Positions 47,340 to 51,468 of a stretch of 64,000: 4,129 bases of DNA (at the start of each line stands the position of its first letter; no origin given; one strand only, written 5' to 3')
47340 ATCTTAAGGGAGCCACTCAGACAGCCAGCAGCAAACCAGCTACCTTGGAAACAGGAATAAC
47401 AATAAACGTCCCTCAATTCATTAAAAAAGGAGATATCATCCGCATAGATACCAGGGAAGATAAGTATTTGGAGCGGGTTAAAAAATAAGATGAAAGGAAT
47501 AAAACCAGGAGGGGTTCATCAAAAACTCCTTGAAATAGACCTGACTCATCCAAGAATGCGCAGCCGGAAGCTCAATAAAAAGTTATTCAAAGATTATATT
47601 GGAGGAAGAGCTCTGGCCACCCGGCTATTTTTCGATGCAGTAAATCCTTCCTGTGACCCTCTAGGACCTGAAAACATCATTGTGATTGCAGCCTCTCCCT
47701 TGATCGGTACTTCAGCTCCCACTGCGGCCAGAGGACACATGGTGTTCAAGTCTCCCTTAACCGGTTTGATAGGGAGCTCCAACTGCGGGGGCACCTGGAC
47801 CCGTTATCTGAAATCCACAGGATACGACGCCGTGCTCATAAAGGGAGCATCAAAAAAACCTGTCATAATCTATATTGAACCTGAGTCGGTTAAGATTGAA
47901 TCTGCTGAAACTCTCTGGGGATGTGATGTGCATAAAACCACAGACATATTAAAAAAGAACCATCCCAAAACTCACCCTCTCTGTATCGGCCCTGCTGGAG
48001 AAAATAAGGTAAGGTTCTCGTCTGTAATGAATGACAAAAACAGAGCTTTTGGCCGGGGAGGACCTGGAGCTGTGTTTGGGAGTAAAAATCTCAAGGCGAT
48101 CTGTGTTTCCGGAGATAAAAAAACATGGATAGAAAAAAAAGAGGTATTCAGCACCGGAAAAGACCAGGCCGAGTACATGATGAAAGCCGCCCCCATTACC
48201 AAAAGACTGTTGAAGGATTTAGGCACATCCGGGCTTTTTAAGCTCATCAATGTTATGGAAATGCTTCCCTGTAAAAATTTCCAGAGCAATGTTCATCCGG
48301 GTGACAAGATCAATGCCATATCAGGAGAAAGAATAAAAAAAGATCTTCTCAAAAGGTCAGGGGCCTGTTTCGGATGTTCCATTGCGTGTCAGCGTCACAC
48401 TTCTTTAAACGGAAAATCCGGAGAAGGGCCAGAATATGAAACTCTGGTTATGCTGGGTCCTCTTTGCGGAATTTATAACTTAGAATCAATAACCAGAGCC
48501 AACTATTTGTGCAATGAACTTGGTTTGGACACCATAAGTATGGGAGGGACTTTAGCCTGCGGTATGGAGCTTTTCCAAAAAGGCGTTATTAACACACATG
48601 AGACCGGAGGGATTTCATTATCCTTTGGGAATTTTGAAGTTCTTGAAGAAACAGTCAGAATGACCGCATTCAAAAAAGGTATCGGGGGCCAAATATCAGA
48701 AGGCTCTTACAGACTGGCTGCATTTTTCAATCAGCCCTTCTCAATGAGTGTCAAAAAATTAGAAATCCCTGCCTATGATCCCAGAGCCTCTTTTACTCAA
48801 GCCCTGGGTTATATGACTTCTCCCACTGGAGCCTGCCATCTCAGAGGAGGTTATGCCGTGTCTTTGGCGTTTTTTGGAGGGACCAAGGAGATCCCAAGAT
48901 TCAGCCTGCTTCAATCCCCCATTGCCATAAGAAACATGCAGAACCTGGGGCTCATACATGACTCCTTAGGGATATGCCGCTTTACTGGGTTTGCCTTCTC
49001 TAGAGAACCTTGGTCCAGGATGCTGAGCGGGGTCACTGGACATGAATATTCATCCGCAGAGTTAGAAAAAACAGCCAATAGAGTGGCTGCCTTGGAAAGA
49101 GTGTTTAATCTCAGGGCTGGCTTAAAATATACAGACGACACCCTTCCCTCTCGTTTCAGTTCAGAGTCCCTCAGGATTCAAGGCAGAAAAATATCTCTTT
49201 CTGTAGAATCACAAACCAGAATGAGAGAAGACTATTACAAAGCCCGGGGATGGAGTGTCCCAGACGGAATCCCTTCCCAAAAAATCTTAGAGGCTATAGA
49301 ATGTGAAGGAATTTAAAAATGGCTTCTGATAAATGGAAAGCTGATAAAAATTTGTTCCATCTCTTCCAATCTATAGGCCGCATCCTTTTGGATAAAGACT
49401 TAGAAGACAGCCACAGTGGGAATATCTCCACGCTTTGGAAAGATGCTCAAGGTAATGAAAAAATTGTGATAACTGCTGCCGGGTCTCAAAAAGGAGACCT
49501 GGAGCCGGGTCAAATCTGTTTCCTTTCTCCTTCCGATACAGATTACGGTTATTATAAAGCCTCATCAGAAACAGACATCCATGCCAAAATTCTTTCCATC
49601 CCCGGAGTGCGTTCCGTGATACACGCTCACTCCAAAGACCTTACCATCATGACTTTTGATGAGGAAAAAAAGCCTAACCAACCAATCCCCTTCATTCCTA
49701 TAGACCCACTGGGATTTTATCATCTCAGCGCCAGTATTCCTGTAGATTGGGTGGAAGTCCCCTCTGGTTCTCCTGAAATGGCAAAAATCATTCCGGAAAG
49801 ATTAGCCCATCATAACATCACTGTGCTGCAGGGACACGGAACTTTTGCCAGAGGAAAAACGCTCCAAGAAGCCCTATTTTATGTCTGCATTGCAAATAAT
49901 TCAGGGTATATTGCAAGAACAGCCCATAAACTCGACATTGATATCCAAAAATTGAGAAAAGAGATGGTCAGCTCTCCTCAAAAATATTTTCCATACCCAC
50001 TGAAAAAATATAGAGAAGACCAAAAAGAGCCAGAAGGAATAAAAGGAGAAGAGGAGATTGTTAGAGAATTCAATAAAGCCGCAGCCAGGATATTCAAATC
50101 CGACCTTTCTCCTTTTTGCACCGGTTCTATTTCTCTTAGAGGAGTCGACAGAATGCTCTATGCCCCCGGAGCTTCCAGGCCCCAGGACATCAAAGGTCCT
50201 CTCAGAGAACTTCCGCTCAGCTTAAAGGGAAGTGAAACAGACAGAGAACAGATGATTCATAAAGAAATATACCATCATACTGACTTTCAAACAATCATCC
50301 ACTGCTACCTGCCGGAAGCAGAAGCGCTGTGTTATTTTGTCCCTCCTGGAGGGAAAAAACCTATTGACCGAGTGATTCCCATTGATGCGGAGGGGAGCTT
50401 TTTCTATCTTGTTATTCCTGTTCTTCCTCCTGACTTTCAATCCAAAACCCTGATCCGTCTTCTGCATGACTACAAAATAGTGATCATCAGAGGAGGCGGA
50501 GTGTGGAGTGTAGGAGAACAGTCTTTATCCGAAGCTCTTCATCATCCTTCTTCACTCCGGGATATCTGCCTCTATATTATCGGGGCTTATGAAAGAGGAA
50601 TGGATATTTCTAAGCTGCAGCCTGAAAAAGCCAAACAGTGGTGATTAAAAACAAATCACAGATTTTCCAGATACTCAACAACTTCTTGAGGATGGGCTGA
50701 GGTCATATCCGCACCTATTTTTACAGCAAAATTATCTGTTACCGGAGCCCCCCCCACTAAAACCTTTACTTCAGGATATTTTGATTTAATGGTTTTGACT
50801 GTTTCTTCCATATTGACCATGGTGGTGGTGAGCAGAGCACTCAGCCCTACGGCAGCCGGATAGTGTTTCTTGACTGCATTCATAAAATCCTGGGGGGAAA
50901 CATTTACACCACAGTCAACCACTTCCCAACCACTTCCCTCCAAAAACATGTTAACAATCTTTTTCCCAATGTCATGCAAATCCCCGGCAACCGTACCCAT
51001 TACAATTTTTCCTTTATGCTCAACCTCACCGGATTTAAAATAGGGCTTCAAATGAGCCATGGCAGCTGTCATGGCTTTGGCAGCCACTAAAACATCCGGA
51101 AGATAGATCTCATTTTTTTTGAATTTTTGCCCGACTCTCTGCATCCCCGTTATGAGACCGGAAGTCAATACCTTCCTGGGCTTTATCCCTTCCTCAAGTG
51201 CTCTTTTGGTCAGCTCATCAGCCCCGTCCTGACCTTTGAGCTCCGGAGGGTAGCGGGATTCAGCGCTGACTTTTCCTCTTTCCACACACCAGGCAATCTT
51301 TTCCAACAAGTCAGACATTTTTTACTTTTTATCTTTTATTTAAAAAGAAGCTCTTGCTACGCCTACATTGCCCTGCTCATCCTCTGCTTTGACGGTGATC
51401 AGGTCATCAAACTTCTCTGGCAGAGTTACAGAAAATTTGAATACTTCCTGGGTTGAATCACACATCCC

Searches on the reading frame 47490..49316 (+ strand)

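Call 66: search_protein_families(library=pfam, max_evalue=0.00001, proteins=[window:47490-49316:+])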
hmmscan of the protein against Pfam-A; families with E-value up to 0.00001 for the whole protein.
window:47490-49316:+ (608 aa): 2 families
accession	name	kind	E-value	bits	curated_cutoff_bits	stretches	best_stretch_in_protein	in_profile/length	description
PF01314.23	AFOR_C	-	4.3e-111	372.2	27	1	228-602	7-382/385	Aldehyde ferredoxin oxidoreductase, domains 2 & 3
PF02730.20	AFOR_N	-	8.5e-75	251.3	29.8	1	12-208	2-198/199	Aldehyde ferredoxin oxidoreductase, N-terminal domain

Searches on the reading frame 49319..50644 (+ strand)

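Call 66: search_protein_families(library=pfam, max_evalue=0.00001, proteins=[window:49319-50644:+])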
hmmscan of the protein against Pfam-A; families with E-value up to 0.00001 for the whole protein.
window:49319-50644:+ (441 aa): 1 family
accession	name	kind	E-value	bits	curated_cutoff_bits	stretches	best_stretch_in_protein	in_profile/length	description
PF00596.27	Aldolase_II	-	1.5e-32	113.4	22.2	2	18-191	5-174/183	Class II Aldolase and Adducin N-terminal domain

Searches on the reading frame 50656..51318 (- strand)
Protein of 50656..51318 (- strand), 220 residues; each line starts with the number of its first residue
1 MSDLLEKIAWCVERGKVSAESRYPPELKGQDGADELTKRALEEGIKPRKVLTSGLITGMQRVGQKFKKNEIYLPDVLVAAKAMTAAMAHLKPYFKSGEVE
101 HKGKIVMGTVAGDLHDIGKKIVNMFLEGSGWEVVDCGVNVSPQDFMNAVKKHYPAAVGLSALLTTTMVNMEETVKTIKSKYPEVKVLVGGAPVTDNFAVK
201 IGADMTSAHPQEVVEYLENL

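Call 66: search_protein_families(library=pfam, max_evalue=0.00001, proteins=[window:50656-51318:-])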
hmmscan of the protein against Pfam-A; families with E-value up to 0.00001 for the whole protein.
window:50656-51318:- (220 aa): 2 families
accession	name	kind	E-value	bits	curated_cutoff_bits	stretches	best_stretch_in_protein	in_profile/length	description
PF02310.24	B12-binding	-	3.1e-27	95.3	32.1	1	103-205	1-107/121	B12 binding domain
PF02607.22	B12-binding_2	-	4.6e-18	65.6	23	1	31-91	15-74/74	B12 binding domain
